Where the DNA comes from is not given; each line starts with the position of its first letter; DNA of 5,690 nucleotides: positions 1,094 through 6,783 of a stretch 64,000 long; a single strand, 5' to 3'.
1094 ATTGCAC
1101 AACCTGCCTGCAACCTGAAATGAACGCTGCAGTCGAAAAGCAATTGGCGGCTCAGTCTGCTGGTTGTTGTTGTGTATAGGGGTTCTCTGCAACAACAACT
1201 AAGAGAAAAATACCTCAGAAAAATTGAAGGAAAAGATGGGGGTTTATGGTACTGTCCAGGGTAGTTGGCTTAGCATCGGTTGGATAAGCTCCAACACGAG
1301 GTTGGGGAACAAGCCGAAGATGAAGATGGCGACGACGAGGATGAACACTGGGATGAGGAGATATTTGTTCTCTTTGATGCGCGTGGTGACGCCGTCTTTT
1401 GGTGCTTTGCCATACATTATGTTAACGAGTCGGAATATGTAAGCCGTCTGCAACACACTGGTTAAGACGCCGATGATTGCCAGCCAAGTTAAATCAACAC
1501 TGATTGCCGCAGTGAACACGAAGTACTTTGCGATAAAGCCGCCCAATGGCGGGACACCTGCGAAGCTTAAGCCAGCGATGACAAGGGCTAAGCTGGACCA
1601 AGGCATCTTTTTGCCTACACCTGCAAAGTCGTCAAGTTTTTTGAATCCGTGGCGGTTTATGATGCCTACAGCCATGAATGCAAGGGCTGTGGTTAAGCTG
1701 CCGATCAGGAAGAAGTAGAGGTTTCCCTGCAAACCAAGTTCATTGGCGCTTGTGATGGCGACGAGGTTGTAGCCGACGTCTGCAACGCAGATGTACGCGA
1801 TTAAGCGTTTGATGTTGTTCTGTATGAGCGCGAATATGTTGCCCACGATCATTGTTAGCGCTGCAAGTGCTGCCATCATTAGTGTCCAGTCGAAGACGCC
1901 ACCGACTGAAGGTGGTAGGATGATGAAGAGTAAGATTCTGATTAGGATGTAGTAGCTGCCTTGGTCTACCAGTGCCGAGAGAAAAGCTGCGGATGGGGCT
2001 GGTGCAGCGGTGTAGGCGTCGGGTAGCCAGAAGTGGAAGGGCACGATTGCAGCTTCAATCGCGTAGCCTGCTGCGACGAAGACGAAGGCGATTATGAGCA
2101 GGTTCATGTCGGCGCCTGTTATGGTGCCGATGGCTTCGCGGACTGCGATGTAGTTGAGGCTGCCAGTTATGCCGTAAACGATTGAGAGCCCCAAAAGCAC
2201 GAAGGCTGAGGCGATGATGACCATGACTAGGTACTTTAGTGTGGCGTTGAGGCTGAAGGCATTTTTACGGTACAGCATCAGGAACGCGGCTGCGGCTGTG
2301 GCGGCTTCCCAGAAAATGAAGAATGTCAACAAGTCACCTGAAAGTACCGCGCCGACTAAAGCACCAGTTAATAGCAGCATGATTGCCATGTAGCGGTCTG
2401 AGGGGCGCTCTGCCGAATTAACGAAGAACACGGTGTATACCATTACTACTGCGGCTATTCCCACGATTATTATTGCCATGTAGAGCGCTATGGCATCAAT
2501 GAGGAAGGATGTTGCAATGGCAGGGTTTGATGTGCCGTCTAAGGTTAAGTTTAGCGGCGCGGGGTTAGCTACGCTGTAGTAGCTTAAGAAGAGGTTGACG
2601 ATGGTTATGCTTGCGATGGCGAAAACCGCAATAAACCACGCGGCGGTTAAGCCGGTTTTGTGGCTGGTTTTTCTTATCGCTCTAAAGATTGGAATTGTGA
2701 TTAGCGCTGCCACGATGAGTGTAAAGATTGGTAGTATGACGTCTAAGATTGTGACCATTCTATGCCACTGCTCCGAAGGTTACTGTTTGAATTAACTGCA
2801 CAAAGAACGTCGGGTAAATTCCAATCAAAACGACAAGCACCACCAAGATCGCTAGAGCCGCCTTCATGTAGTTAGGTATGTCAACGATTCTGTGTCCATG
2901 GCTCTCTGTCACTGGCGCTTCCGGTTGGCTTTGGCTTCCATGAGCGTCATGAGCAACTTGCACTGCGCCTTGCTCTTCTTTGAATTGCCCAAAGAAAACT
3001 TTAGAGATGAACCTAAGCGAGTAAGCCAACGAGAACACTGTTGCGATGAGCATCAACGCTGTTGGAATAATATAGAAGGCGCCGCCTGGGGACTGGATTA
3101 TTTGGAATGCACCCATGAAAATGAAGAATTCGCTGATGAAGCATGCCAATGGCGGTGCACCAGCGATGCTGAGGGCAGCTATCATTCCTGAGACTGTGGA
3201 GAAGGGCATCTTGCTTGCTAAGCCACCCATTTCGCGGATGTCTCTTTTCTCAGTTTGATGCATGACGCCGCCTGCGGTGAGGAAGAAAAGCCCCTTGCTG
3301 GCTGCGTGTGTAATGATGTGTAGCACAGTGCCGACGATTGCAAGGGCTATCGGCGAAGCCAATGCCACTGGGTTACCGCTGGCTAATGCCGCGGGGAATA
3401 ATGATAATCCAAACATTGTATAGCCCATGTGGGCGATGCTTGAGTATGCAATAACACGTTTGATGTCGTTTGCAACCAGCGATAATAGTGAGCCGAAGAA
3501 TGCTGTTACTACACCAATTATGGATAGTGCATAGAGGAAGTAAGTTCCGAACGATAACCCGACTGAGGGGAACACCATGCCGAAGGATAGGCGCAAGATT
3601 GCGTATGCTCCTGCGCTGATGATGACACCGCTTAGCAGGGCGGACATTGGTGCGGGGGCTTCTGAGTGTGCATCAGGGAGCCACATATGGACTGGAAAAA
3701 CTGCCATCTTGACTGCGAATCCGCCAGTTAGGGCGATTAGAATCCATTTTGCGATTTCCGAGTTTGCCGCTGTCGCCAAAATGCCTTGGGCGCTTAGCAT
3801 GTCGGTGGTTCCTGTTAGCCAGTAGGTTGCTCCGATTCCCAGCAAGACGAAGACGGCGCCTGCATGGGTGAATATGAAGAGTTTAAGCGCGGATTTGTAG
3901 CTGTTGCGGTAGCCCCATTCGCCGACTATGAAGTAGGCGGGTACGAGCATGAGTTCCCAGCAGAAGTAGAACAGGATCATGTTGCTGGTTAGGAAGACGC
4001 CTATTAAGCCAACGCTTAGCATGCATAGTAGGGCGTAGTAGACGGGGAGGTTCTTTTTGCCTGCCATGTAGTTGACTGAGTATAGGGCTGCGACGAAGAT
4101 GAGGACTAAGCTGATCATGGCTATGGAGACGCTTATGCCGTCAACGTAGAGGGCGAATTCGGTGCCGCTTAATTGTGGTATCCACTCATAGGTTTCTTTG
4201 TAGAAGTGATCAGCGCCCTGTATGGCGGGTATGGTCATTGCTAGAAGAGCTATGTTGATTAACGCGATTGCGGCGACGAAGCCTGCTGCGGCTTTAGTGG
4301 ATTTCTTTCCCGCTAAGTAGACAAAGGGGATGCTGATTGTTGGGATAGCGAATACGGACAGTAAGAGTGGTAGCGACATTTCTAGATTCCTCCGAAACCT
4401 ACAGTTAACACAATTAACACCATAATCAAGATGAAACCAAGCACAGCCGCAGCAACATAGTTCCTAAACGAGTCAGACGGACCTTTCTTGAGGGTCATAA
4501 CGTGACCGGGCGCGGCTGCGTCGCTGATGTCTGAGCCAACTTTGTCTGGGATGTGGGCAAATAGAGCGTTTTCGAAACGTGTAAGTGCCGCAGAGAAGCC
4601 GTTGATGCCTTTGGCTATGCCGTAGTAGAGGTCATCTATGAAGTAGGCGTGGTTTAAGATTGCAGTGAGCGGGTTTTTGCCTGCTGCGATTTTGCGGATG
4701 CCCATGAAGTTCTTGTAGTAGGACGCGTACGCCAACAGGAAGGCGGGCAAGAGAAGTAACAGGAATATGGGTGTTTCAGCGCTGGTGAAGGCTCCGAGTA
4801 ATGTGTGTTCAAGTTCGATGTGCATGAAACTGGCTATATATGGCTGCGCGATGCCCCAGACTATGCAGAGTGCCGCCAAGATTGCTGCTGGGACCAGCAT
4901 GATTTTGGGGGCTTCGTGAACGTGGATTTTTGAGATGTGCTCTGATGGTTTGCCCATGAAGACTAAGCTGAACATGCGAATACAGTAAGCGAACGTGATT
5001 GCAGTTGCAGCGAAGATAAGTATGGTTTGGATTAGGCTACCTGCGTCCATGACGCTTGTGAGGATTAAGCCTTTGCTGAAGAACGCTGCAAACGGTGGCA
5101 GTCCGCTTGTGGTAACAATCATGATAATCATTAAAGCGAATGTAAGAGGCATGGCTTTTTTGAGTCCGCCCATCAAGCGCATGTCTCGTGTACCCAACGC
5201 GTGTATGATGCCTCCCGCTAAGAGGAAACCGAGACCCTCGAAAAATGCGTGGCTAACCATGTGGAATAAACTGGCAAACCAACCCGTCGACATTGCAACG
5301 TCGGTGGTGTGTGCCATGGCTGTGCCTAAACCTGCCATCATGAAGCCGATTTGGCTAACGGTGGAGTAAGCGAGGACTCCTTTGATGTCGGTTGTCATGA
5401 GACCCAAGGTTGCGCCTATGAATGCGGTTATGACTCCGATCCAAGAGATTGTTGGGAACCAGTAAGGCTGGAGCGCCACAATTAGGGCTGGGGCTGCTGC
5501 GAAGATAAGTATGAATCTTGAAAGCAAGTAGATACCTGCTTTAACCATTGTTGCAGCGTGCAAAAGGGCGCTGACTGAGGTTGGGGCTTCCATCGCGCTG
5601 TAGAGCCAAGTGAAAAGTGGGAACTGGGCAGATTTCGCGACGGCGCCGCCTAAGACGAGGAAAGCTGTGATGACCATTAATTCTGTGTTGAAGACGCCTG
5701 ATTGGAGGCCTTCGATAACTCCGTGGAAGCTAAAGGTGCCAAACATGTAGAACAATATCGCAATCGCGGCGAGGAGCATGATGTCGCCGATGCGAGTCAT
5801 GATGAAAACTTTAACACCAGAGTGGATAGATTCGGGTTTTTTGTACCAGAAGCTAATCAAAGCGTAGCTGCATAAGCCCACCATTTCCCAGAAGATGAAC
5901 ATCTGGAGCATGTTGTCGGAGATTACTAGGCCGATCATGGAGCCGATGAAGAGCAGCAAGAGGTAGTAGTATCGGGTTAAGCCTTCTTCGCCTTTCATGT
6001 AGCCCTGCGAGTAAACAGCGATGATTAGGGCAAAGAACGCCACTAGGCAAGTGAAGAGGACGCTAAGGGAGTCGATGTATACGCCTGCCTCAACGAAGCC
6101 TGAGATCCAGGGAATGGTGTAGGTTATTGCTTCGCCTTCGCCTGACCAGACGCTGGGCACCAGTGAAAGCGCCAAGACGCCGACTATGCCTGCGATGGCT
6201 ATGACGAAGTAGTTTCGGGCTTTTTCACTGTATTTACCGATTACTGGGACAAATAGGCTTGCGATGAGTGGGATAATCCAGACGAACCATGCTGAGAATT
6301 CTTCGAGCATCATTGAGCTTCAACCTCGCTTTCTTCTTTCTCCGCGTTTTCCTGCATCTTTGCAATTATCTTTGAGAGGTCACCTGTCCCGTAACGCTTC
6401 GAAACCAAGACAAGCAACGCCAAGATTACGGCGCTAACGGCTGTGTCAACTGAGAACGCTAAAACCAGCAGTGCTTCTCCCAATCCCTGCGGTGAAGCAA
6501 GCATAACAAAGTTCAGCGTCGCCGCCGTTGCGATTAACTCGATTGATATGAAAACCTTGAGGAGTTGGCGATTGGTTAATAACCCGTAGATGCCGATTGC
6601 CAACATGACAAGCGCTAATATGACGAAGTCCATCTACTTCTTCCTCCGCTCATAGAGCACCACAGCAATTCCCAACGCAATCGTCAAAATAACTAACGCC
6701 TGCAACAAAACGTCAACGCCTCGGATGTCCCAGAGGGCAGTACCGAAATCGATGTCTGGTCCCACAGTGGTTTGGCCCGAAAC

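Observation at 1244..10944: Complex-I-ordered 11-gene operon has a [NiFe]-hydrogenase-type catalytic core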

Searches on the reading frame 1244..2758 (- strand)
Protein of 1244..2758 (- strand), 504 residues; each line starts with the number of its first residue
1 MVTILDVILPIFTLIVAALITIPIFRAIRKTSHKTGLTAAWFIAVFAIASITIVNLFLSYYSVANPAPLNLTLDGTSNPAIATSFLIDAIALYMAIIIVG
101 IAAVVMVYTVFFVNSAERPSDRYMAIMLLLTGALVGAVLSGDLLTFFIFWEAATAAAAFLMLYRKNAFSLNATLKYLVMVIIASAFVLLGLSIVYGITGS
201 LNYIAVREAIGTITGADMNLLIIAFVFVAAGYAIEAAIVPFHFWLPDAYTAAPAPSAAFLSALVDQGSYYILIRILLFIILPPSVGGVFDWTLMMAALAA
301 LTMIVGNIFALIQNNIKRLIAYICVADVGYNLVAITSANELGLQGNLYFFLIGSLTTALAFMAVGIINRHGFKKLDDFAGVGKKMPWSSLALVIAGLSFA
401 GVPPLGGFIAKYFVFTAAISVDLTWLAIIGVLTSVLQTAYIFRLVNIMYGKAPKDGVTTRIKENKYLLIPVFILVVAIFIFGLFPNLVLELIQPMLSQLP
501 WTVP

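Call 4: search_protein_families(library=pfam, proteins=[window:1244-2758:-])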
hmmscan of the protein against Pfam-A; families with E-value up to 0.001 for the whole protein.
window:1244-2758:- (504 aa): 2 families
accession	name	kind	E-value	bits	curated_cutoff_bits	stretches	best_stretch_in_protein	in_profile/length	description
PF00361.26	Proton_antipo_M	-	4.4e-55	187.4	21.5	1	140-436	1-293/294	NADH:quinone oxidoreductase/Mrp antiporter, TM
PF10125.14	NADHdeh_related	-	0.00026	20.9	27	1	112-254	61-194/218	NADH dehydrogenase I, subunit N related protein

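Call 5: search_protein_families(library=ncbifam, proteins=[window:1244-2758:-])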
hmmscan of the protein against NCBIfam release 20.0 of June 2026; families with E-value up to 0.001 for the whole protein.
window:1244-2758:- (504 aa): 75 families (the best 25 are shown)
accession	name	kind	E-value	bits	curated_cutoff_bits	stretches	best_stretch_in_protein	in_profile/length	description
TIGR01770.1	NDH_I_N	subfamily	6.7e-74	249.6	332.6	1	7-489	3-472/472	NADH-quinone oxidoreductase subunit NuoN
NF004442.0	PRK05777.1-5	equivalog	5.4e-73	246.6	523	1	72-496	58-478/483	NADH-quinone oxidoreductase subunit NuoN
NF006419.0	PRK08668.1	equivalog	6.7e-71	239.8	617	1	18-498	11-480/613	NADH dehydrogenase subunit M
NF006241.0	PRK08377.1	equivalog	1.9e-66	225.1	645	1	13-493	12-471/494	NADH dehydrogenase subunit N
NF004440.0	PRK05777.1-3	equivalog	2.5e-66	224.5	519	1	43-480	27-460/477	NADH-quinone oxidoreductase subunit NuoN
NF006240.0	PRK08376.1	subfamily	9.6e-66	222.7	662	1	15-495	6-503/521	putative monovalent cation/H+ antiporter subunit D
NF004441.0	PRK05777.1-4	equivalog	6.9e-64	216.3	477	1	124-493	149-517/524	NADH-quinone oxidoreductase subunit NuoN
NF009306.0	PRK12663.1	equivalog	2.1e-61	208.2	542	1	7-493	6-475/498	Na+/H+ antiporter subunit D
NF005818.0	PRK07691.1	equivalog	5.6e-61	207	586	1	16-496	6-480/496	Na+/H+ antiporter subunit D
TIGR01972.1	NDH_I_M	subfamily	1.4e-56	192.2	263.8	1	16-499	6-482/486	NADH-quinone oxidoreductase subunit M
NF004445.0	PRK05777.2-3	equivalog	7.4e-54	183.5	408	1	12-488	8-467/475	NADH-quinone oxidoreductase subunit NuoN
NF002701.0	PRK02504.1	equivalog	2.3e-53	181.4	569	1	69-456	58-441/513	NAD(P)H-quinone oxidoreductase subunit N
NF004446.0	PRK05777.2-4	equivalog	2.7e-53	181.8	590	1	79-495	68-494/502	NADH-quinone oxidoreductase subunit NuoN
TIGR00944.1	2a6301s04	subfamily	4.1e-52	178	692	1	7-479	3-460/463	multicomponent K+/H+ antiporter, MrpD/PhaD subunit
NF009287.0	PRK12647.1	equivalog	4.6e-52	177.6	937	1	32-493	21-476/773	putative monovalent cation/H+ antiporter subunit A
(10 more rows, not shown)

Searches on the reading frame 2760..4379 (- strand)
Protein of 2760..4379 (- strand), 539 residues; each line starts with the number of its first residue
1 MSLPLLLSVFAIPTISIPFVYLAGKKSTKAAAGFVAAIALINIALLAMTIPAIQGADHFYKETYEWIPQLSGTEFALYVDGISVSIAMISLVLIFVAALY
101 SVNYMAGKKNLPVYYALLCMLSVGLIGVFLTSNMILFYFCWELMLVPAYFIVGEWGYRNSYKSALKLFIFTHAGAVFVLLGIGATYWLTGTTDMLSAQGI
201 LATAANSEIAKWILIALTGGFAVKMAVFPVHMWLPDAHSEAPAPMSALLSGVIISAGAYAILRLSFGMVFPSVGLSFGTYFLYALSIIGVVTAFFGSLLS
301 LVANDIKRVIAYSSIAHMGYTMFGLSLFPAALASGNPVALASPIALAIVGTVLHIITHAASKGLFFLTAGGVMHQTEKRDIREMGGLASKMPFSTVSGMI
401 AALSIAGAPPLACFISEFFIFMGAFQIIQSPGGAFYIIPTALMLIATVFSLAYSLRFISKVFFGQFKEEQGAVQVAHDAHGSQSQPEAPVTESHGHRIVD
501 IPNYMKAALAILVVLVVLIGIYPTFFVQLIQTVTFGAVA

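Call 4: search_protein_families(library=pfam, proteins=[window:2760-4379:-])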
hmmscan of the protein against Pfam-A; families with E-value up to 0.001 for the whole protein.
window:2760-4379:- (539 aa): 2 families
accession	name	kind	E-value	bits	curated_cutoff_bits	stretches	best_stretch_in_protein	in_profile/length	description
PF00361.26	Proton_antipo_M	-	9.6e-62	209.3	21.5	1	132-427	2-278/294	NADH:quinone oxidoreductase/Mrp antiporter, TM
PF00662.26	Proton_antipo_N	-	1.8e-05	25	24.5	1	73-115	9-51/51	NADH-Ubiquinone oxidoreductase (complex I), chain 5 N-terminus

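Call 5: search_protein_families(library=ncbifam, proteins=[window:2760-4379:-])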
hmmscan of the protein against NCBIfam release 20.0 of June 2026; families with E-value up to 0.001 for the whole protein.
window:2760-4379:- (539 aa): 75 families (the best 25 are shown)
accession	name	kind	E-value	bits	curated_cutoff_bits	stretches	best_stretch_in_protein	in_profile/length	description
TIGR01972.1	NDH_I_M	subfamily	1.2e-95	321.1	263.8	1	10-532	5-477/486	NADH-quinone oxidoreductase subunit M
NF006419.0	PRK08668.1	equivalog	1e-71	242.5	617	1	9-473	7-442/613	NADH dehydrogenase subunit M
NF009212.0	PRK12561.1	subfamily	4.8e-66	223.5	645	1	3-534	6-492/531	NAD(P)H-quinone oxidoreductase subunit 4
NF004499.0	PRK05846.1-3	equivalog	6.8e-66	223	585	1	4-470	5-441/502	NADH-quinone oxidoreductase subunit M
NF006240.0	PRK08376.1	subfamily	2.1e-65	221.6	662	1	3-473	7-467/521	putative monovalent cation/H+ antiporter subunit D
NF005086.0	PRK06521.1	equivalog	2.4e-65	221.2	667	1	15-534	16-503/669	hydrogenase 4 subunit B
TIGR00940.1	2a6301s01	subfamily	5.8e-65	220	920.45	1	14-530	12-496/793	monovalent cation:proton antiporter subunit A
NF009285.0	PRK12645.1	equivalog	2.3e-63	214.6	1028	1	12-479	13-471/804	Na+/H+ antiporter subunit A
NF009288.0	PRK12648.1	equivalog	1.5e-62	211.9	1104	1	6-532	3-480/954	monovalent cation/H+ antiporter subunit A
NF004500.0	PRK05846.1-4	equivalog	2.4e-62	211.3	550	1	2-472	3-462/525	NADH-quinone oxidoreductase subunit M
NF004498.0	PRK05846.1-1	equivalog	2.9e-62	211.1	614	1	61-528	66-487/509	NADH-quinone oxidoreductase subunit M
NF005060.0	PRK06473.1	equivalog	3.4e-62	210.8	747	1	22-469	23-438/500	NADH-quinone oxidoreductase subunit M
NF004501.0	PRK05846.1-5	subfamily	3.9e-62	210.6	598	1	4-470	5-440/492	NADH-quinone oxidoreductase subunit M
NF005561.0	PRK07234.1-1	equivalog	1.5e-59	202.3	718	1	9-494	12-470/569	putative monovalent cation/H+ antiporter subunit D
NF005097.0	PRK06525.1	equivalog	2e-59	201.6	430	1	10-471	4-448/480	hydrogenase 4 subunit D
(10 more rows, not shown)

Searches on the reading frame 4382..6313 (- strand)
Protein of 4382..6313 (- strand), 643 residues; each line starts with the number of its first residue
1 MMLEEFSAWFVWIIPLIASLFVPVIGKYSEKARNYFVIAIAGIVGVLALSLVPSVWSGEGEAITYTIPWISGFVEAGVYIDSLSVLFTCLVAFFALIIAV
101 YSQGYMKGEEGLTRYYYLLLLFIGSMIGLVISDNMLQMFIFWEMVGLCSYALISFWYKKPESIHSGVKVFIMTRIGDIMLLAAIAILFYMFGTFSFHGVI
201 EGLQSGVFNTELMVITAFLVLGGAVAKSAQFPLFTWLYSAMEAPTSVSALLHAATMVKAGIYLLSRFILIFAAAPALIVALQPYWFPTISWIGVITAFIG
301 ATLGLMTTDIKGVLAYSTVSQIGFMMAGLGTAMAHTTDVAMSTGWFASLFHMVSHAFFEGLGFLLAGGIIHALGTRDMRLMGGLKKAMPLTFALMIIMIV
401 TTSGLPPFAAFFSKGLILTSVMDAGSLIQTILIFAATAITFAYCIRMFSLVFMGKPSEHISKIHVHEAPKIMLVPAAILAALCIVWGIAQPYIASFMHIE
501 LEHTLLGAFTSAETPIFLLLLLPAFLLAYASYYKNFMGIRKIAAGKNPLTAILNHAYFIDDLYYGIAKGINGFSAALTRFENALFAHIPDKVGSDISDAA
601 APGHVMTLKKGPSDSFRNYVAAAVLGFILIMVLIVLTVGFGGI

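Call 4: search_protein_families(library=pfam, proteins=[window:4382-6313:-])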
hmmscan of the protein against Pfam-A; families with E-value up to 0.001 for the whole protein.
window:4382-6313:- (643 aa): 2 families
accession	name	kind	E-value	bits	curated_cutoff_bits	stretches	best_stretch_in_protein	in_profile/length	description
PF00361.26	Proton_antipo_M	-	3.7e-70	236.9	21.5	1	132-440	1-294/294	NADH:quinone oxidoreductase/Mrp antiporter, TM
PF00662.26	Proton_antipo_N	-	1.6e-10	41.2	24.5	1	74-116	9-51/51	NADH-Ubiquinone oxidoreductase (complex I), chain 5 N-terminus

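Call 5: search_protein_families(library=ncbifam, proteins=[window:4382-6313:-])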
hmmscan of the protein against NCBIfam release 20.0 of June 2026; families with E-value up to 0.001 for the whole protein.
window:4382-6313:- (643 aa): 75 families (the best 25 are shown)
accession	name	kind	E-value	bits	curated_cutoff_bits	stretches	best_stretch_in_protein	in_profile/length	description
NF005141.0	PRK06590.1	equivalog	3.4e-130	435.9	556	1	8-637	5-612/615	NADH-quinone oxidoreductase subunit L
TIGR01974.1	NDH_I_L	subfamily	1.3e-125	420.8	407.5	1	9-634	4-629/630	NADH-quinone oxidoreductase subunit L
NF009285.0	PRK12645.1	equivalog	7.7e-108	361.8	1028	1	10-493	6-496/804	Na+/H+ antiporter subunit A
TIGR00940.1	2a6301s01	subfamily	5.7e-105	352.3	920.45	1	11-497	4-497/793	monovalent cation:proton antiporter subunit A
NF009289.0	PRK12649.1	equivalog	1.7e-101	340.9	1117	1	11-490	9-485/789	putative monovalent cation/H+ antiporter subunit A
NF040617.1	F420_dehyd_FpoL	exception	1.3e-99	334.8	1050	1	8-637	6-665/669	F420H2 dehydrogenase subunit FpoL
NF005626.0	PRK07376.1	equivalog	9.5e-96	321.6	963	1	7-455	7-457/675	NAD(P)H-quinone oxidoreductase subunit 5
NF009287.0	PRK12647.1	equivalog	1.2e-95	321.6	937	1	11-516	6-493/773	putative monovalent cation/H+ antiporter subunit A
NF009288.0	PRK12648.1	equivalog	1.9e-95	320.8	1104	1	10-503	5-485/954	monovalent cation/H+ antiporter subunit A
NF005097.0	PRK06525.1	equivalog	1.6e-87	294.2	430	1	13-485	10-470/480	hydrogenase 4 subunit D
NF009286.0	PRK12646.1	equivalog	2.2e-79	267.9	1063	1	36-485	32-488/800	DUF4040 family protein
NF009290.0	PRK12650.1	equivalog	1.4e-77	261.6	980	1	11-496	6-478/966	DUF4040 family protein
NF006240.0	PRK08376.1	subfamily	6e-77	259.7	662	1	4-494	4-496/521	putative monovalent cation/H+ antiporter subunit D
NF009284.0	PRK12644.1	equivalog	8.1e-75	252.5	962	1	13-497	6-478/975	Na+/H+ antiporter subunit A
NF005086.0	PRK06521.1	equivalog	7.4e-70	236.2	667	1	16-514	15-515/669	hydrogenase 4 subunit B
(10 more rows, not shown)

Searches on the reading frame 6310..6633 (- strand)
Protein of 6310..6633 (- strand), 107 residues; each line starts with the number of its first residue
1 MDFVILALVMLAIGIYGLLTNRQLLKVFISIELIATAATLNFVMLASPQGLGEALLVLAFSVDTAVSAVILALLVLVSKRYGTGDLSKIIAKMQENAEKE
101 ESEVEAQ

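Call 4: search_protein_families(library=pfam, proteins=[window:6310-6633:-])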
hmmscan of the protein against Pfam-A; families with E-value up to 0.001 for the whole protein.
window:6310-6633:- (107 aa): 1 family
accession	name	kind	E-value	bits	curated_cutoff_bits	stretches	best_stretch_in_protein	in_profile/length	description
PF00420.29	Oxidored_q2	-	2.6e-13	50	26.1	1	4-89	3-90/95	NADH-ubiquinone/plastoquinone oxidoreductase chain 4L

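Call 5: search_protein_families(library=ncbifam, proteins=[window:6310-6633:-])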
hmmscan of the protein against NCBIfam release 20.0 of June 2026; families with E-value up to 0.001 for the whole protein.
window:6310-6633:- (107 aa): 10 families
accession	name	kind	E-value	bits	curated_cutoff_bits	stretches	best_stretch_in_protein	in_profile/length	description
NF004320.0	PRK05715.1-2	equivalog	1.9e-10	40.7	57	1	2-88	5-93/99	NADH-quinone oxidoreductase subunit NuoK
NF004322.0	PRK05715.1-4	equivalog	6e-10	39.1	128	1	3-86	9-96/104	NADH-quinone oxidoreductase subunit NuoK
NF040614.1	F420_dehyd_FpoK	exception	3.1e-09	37.2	145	1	3-89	5-93/98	F420H2 dehydrogenase subunit FpoK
NF004319.0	PRK05715.1-1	equivalog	3.3e-08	33.6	101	1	4-88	8-94/100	NADH-quinone oxidoreductase subunit NuoK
NF005621.0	PRK07375.1-6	equivalog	1e-06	28.6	126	1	5-55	12-62/120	putative monovalent cation/H+ antiporter subunit C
NF004323.0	PRK05715.1-5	equivalog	1.4e-06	28.6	89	1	3-88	8-96/102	NADH-quinone oxidoreductase subunit NuoK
NF004321.0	PRK05715.1-3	equivalog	2.9e-06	27.5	91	1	2-83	6-90/101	NADH-quinone oxidoreductase subunit NuoK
NF005623.0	PRK07375.2-2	equivalog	1.3e-05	25.3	81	1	7-75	6-74/93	putative monovalent cation/H+ antiporter subunit C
NF005620.0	PRK07375.1-5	equivalog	4.1e-05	23.6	91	1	7-60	8-61/113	putative monovalent cation/H+ antiporter subunit C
NF006250.0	PRK08388.1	equivalog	5.1e-05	23.7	137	1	5-42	7-44/119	putative monovalent cation/H+ antiporter subunit C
